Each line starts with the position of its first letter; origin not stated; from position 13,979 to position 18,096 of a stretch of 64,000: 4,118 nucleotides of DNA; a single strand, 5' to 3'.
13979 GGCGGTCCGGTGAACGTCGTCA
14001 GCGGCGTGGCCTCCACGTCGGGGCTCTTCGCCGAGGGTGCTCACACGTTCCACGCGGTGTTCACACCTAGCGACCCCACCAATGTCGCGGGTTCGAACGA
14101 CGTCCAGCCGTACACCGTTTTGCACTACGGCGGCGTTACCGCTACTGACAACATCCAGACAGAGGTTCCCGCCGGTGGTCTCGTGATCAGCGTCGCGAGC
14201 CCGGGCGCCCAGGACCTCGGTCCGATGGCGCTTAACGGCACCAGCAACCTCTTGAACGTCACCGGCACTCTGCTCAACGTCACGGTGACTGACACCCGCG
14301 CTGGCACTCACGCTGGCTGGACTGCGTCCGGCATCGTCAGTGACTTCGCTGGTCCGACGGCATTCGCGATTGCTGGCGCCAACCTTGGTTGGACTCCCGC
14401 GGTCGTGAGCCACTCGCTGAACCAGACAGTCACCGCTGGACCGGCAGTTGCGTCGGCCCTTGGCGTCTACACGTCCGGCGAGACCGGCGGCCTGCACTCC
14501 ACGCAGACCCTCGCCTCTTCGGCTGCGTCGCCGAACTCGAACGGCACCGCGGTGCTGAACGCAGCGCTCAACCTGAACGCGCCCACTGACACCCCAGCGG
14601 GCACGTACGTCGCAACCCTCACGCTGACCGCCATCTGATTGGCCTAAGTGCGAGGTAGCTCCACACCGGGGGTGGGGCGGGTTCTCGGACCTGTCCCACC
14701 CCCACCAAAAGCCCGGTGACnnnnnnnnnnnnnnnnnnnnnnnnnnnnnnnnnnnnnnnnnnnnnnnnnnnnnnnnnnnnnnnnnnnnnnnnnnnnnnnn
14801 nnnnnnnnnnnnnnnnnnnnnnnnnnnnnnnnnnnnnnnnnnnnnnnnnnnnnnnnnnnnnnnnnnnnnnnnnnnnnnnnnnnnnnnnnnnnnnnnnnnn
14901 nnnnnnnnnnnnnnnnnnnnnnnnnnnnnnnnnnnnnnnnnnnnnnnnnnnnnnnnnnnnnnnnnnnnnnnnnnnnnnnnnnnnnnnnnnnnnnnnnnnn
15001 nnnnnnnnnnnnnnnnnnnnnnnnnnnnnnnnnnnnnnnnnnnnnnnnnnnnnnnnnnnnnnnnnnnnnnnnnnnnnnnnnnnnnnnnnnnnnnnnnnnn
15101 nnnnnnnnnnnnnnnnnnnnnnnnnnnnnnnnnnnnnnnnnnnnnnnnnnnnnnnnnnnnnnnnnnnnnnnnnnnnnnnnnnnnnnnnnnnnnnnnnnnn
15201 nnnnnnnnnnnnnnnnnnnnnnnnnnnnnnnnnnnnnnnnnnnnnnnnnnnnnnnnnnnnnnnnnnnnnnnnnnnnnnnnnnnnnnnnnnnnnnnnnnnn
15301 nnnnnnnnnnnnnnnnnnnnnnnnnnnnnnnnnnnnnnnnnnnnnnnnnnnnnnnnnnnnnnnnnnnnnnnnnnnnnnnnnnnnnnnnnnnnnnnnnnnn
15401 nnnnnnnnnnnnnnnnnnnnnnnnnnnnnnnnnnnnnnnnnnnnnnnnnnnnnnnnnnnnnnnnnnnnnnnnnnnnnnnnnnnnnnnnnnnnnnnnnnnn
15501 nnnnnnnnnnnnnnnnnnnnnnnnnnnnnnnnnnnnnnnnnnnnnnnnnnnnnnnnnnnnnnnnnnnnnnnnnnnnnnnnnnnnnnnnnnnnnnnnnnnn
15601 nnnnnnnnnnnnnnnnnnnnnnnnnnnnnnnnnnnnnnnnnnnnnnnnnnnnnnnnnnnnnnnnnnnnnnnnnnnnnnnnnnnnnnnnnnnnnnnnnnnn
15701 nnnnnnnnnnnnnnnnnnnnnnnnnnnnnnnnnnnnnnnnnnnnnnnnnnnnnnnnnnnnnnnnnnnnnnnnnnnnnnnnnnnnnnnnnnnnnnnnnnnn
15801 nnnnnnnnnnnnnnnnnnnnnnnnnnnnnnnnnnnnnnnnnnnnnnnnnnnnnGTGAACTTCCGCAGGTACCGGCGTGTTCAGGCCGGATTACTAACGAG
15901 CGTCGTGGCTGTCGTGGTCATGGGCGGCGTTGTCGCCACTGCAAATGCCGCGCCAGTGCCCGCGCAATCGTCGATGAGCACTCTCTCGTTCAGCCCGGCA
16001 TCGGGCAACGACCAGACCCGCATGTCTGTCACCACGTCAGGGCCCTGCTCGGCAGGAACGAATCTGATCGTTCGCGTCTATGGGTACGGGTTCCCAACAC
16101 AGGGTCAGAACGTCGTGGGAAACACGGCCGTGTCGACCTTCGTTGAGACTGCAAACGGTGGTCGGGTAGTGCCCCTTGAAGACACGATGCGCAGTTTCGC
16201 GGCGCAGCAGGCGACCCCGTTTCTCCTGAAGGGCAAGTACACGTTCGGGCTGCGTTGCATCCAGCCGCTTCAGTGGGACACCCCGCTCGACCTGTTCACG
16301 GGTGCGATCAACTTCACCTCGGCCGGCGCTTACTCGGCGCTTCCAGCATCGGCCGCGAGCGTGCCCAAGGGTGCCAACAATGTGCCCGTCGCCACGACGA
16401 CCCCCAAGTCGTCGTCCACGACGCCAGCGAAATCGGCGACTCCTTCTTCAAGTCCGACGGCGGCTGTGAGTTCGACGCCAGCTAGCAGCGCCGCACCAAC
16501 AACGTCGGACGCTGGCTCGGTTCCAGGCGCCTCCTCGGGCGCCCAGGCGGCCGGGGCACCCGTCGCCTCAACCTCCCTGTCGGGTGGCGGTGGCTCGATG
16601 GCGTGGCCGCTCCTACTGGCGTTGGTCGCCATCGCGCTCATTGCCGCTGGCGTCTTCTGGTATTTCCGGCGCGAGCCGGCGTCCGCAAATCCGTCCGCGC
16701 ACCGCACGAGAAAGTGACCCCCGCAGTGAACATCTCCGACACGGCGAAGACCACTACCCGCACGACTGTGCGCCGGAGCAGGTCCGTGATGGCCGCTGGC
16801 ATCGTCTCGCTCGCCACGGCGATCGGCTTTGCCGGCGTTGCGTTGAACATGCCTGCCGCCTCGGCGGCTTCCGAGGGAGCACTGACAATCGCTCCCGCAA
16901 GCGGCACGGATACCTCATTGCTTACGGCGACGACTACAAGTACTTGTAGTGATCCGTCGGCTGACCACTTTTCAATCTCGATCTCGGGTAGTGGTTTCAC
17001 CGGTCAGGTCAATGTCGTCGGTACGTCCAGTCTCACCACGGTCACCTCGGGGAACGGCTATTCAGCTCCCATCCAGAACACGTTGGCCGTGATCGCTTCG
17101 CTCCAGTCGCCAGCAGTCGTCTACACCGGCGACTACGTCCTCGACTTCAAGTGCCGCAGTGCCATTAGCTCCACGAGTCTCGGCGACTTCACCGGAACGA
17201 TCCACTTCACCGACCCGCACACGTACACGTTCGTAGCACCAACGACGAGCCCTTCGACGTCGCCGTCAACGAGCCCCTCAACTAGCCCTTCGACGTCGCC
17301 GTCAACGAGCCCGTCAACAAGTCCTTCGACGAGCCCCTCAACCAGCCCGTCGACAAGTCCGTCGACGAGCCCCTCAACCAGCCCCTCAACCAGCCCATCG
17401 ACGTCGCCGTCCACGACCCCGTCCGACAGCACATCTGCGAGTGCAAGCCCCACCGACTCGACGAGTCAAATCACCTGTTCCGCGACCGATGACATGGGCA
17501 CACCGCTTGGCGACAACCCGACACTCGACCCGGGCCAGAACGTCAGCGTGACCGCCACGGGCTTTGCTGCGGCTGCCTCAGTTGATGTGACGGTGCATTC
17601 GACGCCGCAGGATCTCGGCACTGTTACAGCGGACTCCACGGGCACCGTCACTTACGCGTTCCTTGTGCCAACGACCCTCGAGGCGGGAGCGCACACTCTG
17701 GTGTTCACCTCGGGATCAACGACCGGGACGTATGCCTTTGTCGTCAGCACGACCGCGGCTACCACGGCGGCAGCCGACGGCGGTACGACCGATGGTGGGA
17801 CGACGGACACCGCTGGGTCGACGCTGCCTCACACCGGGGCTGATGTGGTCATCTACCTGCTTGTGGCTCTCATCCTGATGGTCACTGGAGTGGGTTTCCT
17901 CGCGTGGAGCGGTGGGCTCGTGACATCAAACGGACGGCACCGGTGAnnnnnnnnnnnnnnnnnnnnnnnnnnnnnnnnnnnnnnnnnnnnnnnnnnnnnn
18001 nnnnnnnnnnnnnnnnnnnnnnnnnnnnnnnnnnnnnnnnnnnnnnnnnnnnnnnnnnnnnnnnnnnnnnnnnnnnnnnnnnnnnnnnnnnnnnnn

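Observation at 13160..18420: Unassigned ~125-aa secreted domain shared by four consecutive paralogues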

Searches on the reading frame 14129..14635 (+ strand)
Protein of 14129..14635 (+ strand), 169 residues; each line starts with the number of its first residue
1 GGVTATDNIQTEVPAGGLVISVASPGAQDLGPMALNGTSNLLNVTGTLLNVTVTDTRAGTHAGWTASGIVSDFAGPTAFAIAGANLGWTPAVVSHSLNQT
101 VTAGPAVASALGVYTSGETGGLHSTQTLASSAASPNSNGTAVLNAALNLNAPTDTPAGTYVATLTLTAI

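Call 66: search_protein_families(library=pfam, max_evalue=1, proteins=[window:14129-14635:+])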
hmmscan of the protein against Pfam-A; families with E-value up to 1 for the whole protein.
seq(169 aa): 1 family
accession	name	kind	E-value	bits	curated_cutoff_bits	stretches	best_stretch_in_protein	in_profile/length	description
PF13731.11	WxL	-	0.00085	19.8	25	1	51-165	90-207/214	WxL domain surface cell wall-binding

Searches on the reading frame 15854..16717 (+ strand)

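Call 5: search_protein_families(library=pfam, proteins=[window:15854-16717:+], max_evalue=1)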
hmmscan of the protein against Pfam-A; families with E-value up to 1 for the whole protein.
window:15854-16717:+ (287 aa): 1 family
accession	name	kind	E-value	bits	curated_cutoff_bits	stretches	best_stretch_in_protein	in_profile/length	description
PF19487.4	DUF6023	-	0.1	12.9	26.8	1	255-279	11-35/150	Family of unknown function (DUF6023)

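Call 6: search_protein_families(library=ncbifam, proteins=[window:15854-16717:+], max_evalue=1)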
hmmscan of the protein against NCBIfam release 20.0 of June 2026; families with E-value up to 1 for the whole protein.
window:15854-16717:+ (287 aa): 3 families
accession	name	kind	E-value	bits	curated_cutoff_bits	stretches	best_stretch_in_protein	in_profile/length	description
NF005411.0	PRK06975.1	equivalog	0.034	12.5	414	1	152-274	251-350/660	fused uroporphyrinogen-III synthase HemD/membrane protein HemX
NF033492.1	podovir_small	equivalog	0.4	10.6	32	0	249-273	7-31/36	putative phage replication protein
NF051431.1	Rv0361_Cterm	subfamily_domain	0.74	10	37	0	250-275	2-29/140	Rv0361 family membrane protein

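Call 96: search_protein_families(library=padloc, proteins=[window:15854-16717:+], max_evalue=0.01)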
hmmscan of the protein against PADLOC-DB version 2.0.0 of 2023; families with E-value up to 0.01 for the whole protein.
window:15854-16717:+ (287 aa): 0 families

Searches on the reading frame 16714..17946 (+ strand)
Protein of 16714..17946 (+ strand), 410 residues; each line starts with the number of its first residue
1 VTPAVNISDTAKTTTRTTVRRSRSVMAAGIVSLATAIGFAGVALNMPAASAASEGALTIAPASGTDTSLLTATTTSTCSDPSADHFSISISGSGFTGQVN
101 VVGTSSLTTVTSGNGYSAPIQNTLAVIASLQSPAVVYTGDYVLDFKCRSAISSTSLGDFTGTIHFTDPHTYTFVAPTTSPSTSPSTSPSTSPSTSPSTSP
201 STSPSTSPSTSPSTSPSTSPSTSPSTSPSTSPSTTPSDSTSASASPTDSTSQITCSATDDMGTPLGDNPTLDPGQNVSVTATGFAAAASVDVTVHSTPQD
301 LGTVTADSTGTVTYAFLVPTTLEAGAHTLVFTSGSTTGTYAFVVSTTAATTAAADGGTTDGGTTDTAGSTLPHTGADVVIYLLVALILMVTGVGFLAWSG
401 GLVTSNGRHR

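Call 5: search_protein_families(library=pfam, proteins=[window:16714-17946:+], max_evalue=1)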
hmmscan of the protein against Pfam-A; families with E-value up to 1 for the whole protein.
window:16714-17946:+ (410 aa): 2 families
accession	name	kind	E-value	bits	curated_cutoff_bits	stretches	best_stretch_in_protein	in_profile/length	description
PF00746.26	Gram_pos_anchor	-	0.0015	18.9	20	1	365-396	3-35/43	LPXTG cell wall anchor motif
PF21226.3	MalQ_N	-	0.038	14.8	24.1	1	297-344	42-89/91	MalQ N-terminal beta sandwich domain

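Call 6: search_protein_families(library=ncbifam, proteins=[window:16714-17946:+], max_evalue=1)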
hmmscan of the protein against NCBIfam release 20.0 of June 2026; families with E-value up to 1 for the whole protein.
window:16714-17946:+ (410 aa): 2 families
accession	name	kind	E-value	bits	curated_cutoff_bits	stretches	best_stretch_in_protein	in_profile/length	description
NF000535.3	MSCRAMM_SdrC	exception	0.003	15.6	1700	1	184-250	777-843/963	MSCRAMM family adhesin SdrC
TIGR01167.1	LPXTG_anchor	domain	0.064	13.9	15.9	1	370-397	1-28/34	LPXTG cell wall anchor domain-containing protein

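Call 96: search_protein_families(library=padloc, proteins=[window:16714-17946:+], max_evalue=0.01)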
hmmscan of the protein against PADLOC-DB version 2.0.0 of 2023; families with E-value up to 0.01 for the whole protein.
window:16714-17946:+ (410 aa): 0 families
